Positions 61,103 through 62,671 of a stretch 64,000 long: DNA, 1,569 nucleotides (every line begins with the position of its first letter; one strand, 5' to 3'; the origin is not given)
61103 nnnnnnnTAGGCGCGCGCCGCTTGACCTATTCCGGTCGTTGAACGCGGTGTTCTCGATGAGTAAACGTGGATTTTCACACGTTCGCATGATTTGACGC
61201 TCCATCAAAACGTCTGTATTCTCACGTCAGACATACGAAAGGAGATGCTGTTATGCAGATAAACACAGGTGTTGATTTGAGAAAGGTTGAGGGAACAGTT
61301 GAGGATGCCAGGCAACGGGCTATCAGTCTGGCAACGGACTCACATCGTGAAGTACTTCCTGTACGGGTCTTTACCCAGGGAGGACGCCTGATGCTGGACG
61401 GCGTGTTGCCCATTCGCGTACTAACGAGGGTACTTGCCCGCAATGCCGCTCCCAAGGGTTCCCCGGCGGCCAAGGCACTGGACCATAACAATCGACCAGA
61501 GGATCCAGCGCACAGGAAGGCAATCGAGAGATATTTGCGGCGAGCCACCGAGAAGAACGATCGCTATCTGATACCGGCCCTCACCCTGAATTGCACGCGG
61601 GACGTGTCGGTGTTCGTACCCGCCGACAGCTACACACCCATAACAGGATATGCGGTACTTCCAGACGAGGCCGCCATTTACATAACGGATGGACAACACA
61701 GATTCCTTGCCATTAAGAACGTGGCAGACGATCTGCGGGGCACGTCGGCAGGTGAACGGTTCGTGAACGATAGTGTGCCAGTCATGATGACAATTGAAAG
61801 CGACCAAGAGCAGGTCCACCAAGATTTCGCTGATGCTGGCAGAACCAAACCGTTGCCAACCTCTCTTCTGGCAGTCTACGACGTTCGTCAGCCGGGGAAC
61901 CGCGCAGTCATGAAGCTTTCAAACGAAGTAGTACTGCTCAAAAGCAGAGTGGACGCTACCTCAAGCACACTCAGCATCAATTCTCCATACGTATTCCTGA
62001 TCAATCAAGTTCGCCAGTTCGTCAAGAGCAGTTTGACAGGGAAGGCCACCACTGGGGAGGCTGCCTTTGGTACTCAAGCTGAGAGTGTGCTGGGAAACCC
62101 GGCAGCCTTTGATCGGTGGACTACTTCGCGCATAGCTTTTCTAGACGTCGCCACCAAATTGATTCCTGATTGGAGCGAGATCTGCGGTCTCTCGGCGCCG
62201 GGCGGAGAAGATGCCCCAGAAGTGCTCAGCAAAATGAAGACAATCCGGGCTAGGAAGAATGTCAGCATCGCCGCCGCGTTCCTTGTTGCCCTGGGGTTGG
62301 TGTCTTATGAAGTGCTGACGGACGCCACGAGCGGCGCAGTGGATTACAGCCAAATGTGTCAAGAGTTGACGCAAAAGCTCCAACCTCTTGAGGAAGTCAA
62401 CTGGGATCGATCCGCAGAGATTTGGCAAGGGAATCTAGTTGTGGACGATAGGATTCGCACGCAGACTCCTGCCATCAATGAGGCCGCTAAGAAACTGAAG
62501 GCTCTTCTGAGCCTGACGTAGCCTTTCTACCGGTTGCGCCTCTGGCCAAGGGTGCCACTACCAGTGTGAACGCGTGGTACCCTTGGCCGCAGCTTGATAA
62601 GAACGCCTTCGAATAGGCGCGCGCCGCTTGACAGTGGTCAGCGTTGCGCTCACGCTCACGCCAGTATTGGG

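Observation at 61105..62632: Stand-alone DndB-like DGQHR gene on a 1.5-kb low-GC cassette bounded by perfect 24-bp direct repeats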

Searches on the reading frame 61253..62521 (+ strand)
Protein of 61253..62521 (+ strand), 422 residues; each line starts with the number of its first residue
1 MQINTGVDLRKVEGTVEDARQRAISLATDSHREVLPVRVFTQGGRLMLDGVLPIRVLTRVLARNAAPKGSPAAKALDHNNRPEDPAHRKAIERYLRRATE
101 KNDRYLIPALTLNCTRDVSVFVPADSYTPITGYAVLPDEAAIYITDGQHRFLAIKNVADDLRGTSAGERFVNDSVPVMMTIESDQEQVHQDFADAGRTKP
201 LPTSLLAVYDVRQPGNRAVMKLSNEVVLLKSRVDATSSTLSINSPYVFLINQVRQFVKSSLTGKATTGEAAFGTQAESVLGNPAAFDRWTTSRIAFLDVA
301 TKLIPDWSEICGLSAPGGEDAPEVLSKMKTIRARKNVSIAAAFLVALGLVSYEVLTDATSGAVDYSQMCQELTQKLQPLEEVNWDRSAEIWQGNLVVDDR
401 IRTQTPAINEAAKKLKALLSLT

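Call 4: search_protein_families(library=pfam, proteins=[window:61253-62518:+], max_evalue=0.01)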
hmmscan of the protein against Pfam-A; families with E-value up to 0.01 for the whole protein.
window:61253-62518:+ (422 aa): 1 family
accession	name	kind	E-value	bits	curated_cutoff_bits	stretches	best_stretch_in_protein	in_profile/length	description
PF14072.11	DndB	-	2.8e-50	171.8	29.1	1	35-421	1-337/338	DNA-sulfur modification-associated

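Call 5: search_protein_families(library=ncbifam, proteins=[window:61253-62518:+], max_evalue=0.1)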
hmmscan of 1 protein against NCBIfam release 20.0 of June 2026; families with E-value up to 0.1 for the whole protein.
window:61253-62518:+ (422 aa): 3 families
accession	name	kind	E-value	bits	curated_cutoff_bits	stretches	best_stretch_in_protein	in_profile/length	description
TIGR03187.1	DGQHR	domain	2.3e-26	93.2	58.85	1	41-314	5-255/276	DGQHR domain-containing protein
TIGR03233.1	DNA_S_dndB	equivalog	3.1e-16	59.4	328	1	99-421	62-342/355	DNA sulfur modification protein DndB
NF041060.1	DpdB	equivalog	0.0012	17.9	300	1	76-206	43-165/352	DGQHR domain-containing protein DpdB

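Call 6: search_protein_families(library=padloc, proteins=[window:61253-62518:+], max_evalue=0.1)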
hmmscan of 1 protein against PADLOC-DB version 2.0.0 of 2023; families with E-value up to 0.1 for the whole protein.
window:61253-62518:+ (422 aa): 2 families
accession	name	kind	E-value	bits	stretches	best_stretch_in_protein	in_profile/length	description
PDLC02658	DndB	-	1.5e-20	71.5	1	91-421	58-343/356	DndB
PDLC02811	DpdB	-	0.00048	17.1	1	78-206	49-170/370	DpdB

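Call 11: find_homologous_proteins(query=window:61253-62518:+)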
Query window:61253-62518:+ (422 aa): 291 proteins with E <= 0.001 among 8000 candidates; the best 120 are listed.
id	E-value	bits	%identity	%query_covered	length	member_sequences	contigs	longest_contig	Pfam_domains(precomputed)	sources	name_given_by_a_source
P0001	6.9e-274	926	100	100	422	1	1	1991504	PF14072.12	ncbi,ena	-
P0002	2.8e-205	700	76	99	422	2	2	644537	PF14072.12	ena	-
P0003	8.1e-170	583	64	99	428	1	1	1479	PF14072.12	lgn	-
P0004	8.0e-167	573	65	99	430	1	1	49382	PF14072.12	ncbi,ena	-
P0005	2.6e-166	572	63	98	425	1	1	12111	PF14072.12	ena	-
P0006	3.0e-162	558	62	98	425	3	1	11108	PF14072.12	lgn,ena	-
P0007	1.5e-160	553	62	98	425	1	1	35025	PF14072.12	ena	-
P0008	1.6e-160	553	61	97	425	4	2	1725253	PF14072.12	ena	-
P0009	1.2e-159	550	59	99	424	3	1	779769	PF14072.12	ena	-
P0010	4.7e-159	548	61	96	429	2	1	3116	PF14072.12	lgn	-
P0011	1.6e-158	546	61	98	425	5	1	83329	PF14072.12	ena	-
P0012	6.0e-158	544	61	97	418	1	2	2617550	PF14072.12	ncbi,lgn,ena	-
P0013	6.4e-157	541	60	98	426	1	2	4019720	PF14072.12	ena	-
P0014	1.6e-156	540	61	99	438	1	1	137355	PF14072.12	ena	-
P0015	1.7e-156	539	61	98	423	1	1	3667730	PF14072.12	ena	-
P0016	1.9e-155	536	61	98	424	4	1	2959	PF14072.12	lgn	-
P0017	1.9e-155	536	59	98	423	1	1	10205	PF14072.12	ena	-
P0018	2.1e-155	536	61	98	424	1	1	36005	PF14072.12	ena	-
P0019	3.1e-155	535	60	98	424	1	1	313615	PF14072.12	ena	-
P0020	3.5e-155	535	58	99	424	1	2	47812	PF14072.12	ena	-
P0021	4.2e-155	535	60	98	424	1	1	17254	PF14072.12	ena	-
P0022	4.5e-155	535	60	97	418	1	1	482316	PF14072.12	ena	-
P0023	8.2e-155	534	60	98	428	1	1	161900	PF14072.12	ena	-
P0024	9.0e-155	534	59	99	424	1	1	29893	PF14072.12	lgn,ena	-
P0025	2.4e-154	532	59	100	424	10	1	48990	PF14072.12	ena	-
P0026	2.4e-154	532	59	98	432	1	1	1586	PF14072.12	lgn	-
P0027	3.0e-154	532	59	99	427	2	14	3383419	PF14072.12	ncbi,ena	-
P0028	7.7e-154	531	59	97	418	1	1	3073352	PF14072.12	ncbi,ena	-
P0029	1.1e-153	530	59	97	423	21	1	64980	PF14072.12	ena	-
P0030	1.6e-153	530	60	97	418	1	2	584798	PF14072.12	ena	-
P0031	2.2e-153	529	59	97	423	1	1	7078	PF14072.12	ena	-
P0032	2.2e-153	529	59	98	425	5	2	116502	PF14072.12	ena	-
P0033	2.6e-153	529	58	97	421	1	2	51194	PF14072.12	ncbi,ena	-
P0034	3.9e-153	528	60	97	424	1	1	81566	PF14072.12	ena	-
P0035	4.0e-153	528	60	99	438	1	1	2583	PF14072.12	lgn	-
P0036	5.0e-153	528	58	98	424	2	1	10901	PF14072.12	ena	-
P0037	8.2e-153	527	58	100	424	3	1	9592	PF14072.12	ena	-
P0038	2.5e-152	526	58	97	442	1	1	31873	PF14072.12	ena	-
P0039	2.8e-152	526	59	97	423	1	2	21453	PF14072.12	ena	-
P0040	4.4e-152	525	59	98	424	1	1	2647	PF14072.12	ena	-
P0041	6.5e-152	524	59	98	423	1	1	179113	PF14072.12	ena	-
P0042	1.1e-151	524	58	98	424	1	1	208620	PF14072.12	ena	-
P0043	1.9e-151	523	60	98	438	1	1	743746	PF14072.12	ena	-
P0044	4.0e-151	522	57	98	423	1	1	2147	PF14072.12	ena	-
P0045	9.2e-151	521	58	98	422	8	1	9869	PF14072.12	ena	-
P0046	2.0e-150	519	58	97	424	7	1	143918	PF14072.12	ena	-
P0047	2.2e-150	519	58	97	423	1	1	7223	PF14072.12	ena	-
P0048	2.3e-150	519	60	97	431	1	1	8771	PF14072.12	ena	-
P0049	2.5e-150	519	59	99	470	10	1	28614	PF14072.12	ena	-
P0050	3.0e-150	519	58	98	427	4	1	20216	PF14072.12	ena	-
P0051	4.4e-150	518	59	98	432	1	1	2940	PF14072.12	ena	-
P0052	4.9e-150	518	58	97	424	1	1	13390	PF14072.12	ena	-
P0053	6.1e-150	518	59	97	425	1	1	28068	PF14072.12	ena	-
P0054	6.5e-150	518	58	98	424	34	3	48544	PF14072.12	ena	-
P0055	8.2e-150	517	58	100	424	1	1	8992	PF14072.12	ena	-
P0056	1.1e-149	517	59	95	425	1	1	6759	PF14072.12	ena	-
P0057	1.3e-149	517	58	97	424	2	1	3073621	PF14072.12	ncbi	-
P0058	1.4e-149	517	58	98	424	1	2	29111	PF14072.12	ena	-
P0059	3.1e-149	516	59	94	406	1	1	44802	PF14072.12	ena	-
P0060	5.4e-149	515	58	98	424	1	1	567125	PF14072.12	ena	-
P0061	5.5e-149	515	58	98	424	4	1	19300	PF14072.12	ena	-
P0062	9.7e-149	514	59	97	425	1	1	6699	PF14072.12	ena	-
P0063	2.9e-147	509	58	97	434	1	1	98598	PF14072.12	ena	-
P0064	2.2e-138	480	55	97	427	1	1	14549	PF14072.12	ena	-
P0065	2.9e-138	479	54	98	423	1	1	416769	PF14072.12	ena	-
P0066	3.3e-136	473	52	99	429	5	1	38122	PF14072.12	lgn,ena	-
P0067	5.8e-136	472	60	86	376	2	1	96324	PF14072.12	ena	-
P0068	2.5e-135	470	55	99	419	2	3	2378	PF14072.12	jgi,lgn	jgi:DGQHR domain-containing protein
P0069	2.8e-133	463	52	97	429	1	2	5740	PF14072.12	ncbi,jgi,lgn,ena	-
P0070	5.4e-133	462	51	99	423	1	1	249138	PF14072.12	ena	-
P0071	1.4e-132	461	52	97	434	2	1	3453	PF14072.12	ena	-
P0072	3.6e-132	459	52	98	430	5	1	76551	PF14072.12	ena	-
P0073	4.2e-132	459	49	98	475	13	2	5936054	PF14072.12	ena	-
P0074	2.0e-131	457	52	98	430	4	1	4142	PF14072.12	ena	-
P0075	4.8e-131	456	52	98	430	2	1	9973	PF14072.12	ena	-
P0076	6.0e-131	455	51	99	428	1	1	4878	PF14072.12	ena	-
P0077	6.5e-131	455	52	97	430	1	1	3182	PF14072.12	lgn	-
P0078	1.9e-130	454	53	98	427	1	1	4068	PF14072.12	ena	-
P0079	3.5e-130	453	50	99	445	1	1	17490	PF14072.12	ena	-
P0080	6.4e-130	452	50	97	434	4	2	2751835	PF14072.12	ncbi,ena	-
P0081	7.7e-130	452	51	98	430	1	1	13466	PF14072.12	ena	-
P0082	8.6e-130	452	50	99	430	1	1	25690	PF14072.12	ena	-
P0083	1.0e-129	451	52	97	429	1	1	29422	PF14072.12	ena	-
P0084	1.1e-129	451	50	98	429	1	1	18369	PF14072.12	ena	-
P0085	1.8e-129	451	52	97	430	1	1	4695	PF14072.12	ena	-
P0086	3.8e-129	449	54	97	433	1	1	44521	PF14072.12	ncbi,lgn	-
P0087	4.0e-129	449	53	96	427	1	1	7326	PF14072.12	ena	-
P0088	4.1e-129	449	50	99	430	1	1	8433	PF14072.12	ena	-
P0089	6.0e-129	449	52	97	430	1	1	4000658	PF14072.12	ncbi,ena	-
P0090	3.4e-128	446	50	98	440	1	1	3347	PF14072.12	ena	-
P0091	7.3e-128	445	53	98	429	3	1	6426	PF14072.12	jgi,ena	-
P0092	1.8e-127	444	51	97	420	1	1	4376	PF14072.12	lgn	-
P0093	4.4e-127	443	52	97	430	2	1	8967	PF14072.12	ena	-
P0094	8.4e-127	442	58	82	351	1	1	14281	PF14072.12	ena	-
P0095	2.2e-126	440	50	97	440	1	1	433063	PF14072.12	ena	-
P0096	6.4e-126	439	60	78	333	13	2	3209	PF14072.12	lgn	-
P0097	1.1e-125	438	48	98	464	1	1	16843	PF14072.12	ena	-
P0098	1.1e-125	438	52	97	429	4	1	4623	PF14072.12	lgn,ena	-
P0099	1.3e-125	438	48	98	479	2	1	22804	PF14072.12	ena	-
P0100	1.9e-125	437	50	97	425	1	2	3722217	PF14072.12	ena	-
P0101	2.0e-125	437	51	99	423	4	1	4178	PF14072.12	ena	-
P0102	2.1e-125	437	50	98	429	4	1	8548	PF14072.12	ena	-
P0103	2.3e-125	437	49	98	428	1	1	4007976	PF14072.12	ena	-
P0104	3.0e-125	437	47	98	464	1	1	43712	PF14072.12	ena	-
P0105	1.2e-124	435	51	98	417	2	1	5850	PF14072.12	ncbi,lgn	-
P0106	1.3e-123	431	50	98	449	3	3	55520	PF14072.12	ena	-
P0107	1.4e-123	431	49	97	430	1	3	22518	PF14072.12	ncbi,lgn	-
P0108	1.4e-123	431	50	96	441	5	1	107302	PF14072.12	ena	-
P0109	7.2e-123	429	50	97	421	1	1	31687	PF14072.12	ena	-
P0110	7.5e-123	429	49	97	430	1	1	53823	PF14072.12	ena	-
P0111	1.5e-122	428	50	97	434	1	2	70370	PF14072.12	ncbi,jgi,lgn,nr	ncbi:MAG: DGQHR domain-containing protein [SAR202 cluster bacterium]|nr:DGQHR domain-containing prot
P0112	1.5e-122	428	49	96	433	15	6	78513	PF14072.12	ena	-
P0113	5.7e-122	426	61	75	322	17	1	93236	PF14072.12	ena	-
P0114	6.2e-122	426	50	97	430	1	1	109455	PF14072.12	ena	-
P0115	7.5e-122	425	50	99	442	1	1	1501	PF14072.12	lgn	-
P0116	3.9e-121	423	50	93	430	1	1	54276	PF14072.12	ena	-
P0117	6.7e-120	419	50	97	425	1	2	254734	PF14072.12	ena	-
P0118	8.2e-120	419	56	79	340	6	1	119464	PF14072.12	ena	-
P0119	9.7e-120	418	48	99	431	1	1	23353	PF14072.12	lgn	-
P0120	1.0e-119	418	49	97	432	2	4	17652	PF14072.12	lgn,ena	-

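Call 12: find_encoding_contigs(protein=window:61253-62521:+, flank=10000, max_places=10)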
Protein window:61253-62521:+ (422 aa): no gene with exactly this product is on record in the collection.

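Call 13: find_encoding_contigs(protein=P0001, flank=10000, max_places=5)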
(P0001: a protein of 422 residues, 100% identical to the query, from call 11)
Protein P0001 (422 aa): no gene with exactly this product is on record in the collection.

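Call 14: find_encoding_contigs(protein=P0002, flank=10000, max_places=5)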
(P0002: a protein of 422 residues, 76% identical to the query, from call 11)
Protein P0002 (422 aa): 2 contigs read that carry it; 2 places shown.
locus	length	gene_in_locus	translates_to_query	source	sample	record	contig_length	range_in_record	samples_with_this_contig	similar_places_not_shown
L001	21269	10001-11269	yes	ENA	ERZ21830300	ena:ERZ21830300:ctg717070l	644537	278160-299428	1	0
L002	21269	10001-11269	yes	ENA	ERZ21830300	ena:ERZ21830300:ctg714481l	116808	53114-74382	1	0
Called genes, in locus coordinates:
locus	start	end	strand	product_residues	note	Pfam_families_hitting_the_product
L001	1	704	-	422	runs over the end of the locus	PF00587:tRNA-synt_2b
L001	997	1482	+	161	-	PF05685:Uma2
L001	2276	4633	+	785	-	PF00270:DEAD, PF00271:Helicase_C, PF22982:WHD_HRQ1, PF09369:MZB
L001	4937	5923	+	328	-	-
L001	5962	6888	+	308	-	PF04055:Radical_SAM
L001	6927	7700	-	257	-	PF00175:NAD_binding_1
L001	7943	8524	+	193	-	PF12146:Hydrolase_4 (faint), PF20408:Abhydrolase_11, PF12740:PETase (faint)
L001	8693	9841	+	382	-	PF02661:Fic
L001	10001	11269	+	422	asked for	PF14072:DndB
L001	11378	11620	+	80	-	-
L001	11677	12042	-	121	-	PF05942:PaREP1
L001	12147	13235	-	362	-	PF13452:FAS1_DH_region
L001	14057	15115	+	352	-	PF01661:Macro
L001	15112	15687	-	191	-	PF18753:Nmad2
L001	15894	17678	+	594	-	-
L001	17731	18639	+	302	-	PF00378:ECH_1, PF16113:ECH_2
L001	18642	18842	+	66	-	PF10049:DUF2283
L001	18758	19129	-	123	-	-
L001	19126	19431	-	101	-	PF01909:NTP_transf_2, PF18765:Polbeta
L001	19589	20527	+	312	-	PF10137:CAP12-PCTIR_TIR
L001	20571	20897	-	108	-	PF10387:DUF2442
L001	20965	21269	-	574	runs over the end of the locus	PF13432:TPR_16, PF13424:TPR_12, PF13432:TPR_16, PF14559:TPR_19, PF13432:TPR_16, PF00515:TPR_1, PF13371:TPR_9, PF13414:TPR_11, +23 more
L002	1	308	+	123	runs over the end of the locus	-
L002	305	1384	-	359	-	PF00587:tRNA-synt_2b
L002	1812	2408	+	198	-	PF05685:Uma2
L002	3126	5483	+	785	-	PF00270:DEAD, PF00271:Helicase_C, PF22982:WHD_HRQ1, PF09369:MZB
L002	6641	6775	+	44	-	-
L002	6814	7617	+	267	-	PF04055:Radical_SAM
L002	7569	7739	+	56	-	-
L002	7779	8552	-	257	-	PF00175:NAD_binding_1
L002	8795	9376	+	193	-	PF12146:Hydrolase_4 (faint), PF20408:Abhydrolase_11, PF12740:PETase (weak)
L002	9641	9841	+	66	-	-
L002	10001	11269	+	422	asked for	PF14072:DndB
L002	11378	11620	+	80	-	-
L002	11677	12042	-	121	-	PF05942:PaREP1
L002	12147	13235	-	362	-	PF13452:FAS1_DH_region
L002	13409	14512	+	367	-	PF00378:ECH_1, PF16113:ECH_2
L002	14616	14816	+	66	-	PF10049:DUF2283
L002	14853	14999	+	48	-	-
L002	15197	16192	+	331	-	PF14088:DUF4268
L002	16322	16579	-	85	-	PF13711:DUF4160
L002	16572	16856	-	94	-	PF10387:DUF2442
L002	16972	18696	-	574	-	PF13432:TPR_16, PF13424:TPR_12, PF13432:TPR_16, PF14559:TPR_19, PF13432:TPR_16, PF00515:TPR_1, PF13371:TPR_9, PF13414:TPR_11, +22 more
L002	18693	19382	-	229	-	-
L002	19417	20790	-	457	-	PF23914:TPR_CcmH_CycH, PF13432:TPR_16 (weak), PF00515:TPR_1 (weak), PF13432:TPR_16 (weak), PF13414:TPR_11, PF13424:TPR_12, PF00515:TPR_1, PF13432:TPR_16, +18 more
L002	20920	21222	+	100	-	PF01954:AF2212-like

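Call 25: find_encoding_contigs(protein=P0004, flank=8000, max_places=3)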
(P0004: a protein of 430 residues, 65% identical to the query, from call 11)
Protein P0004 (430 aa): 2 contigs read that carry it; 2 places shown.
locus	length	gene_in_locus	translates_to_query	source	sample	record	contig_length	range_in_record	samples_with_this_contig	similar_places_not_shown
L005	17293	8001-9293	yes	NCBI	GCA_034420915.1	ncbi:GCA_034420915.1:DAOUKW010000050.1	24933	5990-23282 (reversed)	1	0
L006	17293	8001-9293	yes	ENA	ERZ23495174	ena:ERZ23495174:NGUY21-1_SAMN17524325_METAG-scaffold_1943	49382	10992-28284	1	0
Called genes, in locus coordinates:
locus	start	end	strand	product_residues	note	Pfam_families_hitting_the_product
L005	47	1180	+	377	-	PF00478:IMPDH (faint), PF03060:NMO, PF01070:FMN_dh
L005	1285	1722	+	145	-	PF01936:NYN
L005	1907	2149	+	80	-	PF13711:DUF4160 (weak)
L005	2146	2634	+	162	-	PF12844:HTH_19, PF13560:HTH_31, PF01381:HTH_3, PF13443:HTH_26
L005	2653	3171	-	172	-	-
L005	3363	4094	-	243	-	PF00149:Metallophos, PF12850:Metallophos_2 (weak)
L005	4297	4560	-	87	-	PF01649:Ribosomal_S20p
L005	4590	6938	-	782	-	PF13328:HD_4, PF01966:HD, PF04607:RelA_SpoT, PF02824:TGS, PF19296:RelA_AH, PF28438:RelA_RIS, PF13291:ACT_4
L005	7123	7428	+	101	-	PF01909:NTP_transf_2, PF18765:Polbeta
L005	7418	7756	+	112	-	PF01934:HepT-like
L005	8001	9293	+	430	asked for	PF14072:DndB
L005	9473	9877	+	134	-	-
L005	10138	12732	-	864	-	PF00496:SBP_bac_5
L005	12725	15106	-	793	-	PF13088:BNR_2 (faint)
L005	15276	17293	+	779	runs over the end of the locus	PF00496:SBP_bac_5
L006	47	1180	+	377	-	PF00478:IMPDH (faint), PF03060:NMO, PF01070:FMN_dh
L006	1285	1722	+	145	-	PF01936:NYN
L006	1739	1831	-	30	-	-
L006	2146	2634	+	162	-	PF12844:HTH_19, PF13560:HTH_31, PF01381:HTH_3, PF13443:HTH_26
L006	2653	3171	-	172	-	-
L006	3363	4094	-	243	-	PF00149:Metallophos, PF12850:Metallophos_2 (weak)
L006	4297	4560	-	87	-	PF01649:Ribosomal_S20p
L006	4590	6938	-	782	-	PF13328:HD_4, PF01966:HD, PF04607:RelA_SpoT, PF02824:TGS, PF19296:RelA_AH, PF28438:RelA_RIS, PF13291:ACT_4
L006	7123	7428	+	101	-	PF01909:NTP_transf_2, PF18765:Polbeta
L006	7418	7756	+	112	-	PF01934:HepT-like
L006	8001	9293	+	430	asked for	PF14072:DndB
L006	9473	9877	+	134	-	-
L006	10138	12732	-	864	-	PF00496:SBP_bac_5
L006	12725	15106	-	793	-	PF13088:BNR_2 (faint)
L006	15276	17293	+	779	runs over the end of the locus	PF00496:SBP_bac_5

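Call 26: find_encoding_contigs(protein=P0008, flank=8000, max_places=3)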
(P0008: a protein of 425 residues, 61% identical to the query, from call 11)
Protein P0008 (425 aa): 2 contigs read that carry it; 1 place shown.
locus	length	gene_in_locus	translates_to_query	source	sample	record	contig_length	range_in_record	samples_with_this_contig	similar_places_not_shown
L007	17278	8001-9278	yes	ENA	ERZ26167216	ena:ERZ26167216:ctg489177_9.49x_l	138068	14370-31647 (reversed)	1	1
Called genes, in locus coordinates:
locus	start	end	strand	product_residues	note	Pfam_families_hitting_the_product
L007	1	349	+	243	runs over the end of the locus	PF00753:Lactamase_B, PF23023:Anti-Pycsar_Apyc1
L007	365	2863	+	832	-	PF00501:AMP-binding, PF13193:AMP-binding_C (faint), PF00550:PP-binding (weak), PF01553:Acyltransferase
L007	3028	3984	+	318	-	PF05598:DUF772, PF01609:DDE_Tnp_1, PF13612:DDE_Tnp_1_3, PF13359:DDE_Tnp_4, PF13751:DDE_Tnp_1_6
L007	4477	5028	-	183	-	PF02627:CMD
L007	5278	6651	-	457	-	-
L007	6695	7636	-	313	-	PF02401:LYTB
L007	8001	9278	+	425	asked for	PF14072:DndB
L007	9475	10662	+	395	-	PF02515:CoA_transf_3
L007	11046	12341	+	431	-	PF02515:CoA_transf_3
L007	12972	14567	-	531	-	PF01019:G_glu_transpept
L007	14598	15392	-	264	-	PF02627:CMD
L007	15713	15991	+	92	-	PF05154:TM2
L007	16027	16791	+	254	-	PF00106:adh_short, PF08659:KR, PF13561:adh_short_C2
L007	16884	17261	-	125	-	PF01850:PIN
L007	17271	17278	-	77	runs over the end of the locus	PF02604:PhdYeFM_antitox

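Call 27: find_encoding_contigs(protein=P0012, flank=8000, max_places=3)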
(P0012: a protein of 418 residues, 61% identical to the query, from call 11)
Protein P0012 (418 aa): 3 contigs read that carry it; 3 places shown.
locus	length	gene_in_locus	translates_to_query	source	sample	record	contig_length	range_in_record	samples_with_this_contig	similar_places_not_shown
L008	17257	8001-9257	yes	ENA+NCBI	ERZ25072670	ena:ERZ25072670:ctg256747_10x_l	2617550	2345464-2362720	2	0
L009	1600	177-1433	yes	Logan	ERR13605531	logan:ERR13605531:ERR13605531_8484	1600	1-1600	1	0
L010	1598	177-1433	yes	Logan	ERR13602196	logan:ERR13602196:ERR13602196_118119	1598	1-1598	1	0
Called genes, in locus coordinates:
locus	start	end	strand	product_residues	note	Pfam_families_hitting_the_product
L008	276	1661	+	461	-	-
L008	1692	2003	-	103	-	-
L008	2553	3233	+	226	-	-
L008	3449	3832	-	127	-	-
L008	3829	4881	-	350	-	PF10412:TrwB_AAD_bind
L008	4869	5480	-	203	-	-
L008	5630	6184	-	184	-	-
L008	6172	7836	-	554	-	PF19044:P-loop_TraG, PF12846:AAA_10 (weak)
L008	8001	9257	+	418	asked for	PF14072:DndB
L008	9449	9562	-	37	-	-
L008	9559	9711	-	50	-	-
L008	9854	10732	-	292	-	PF19590:TrbL_3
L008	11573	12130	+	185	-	-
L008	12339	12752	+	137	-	PF01548:DEDD_Tnp_IS110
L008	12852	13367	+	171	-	-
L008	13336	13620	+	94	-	PF13384:HTH_23 (faint)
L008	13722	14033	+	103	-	-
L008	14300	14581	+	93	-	-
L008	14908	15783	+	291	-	-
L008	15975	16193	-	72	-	-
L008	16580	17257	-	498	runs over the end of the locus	PF11794:HpaB_N, PF03241:HpaB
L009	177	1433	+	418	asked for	PF14072:DndB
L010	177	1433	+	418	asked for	PF14072:DndB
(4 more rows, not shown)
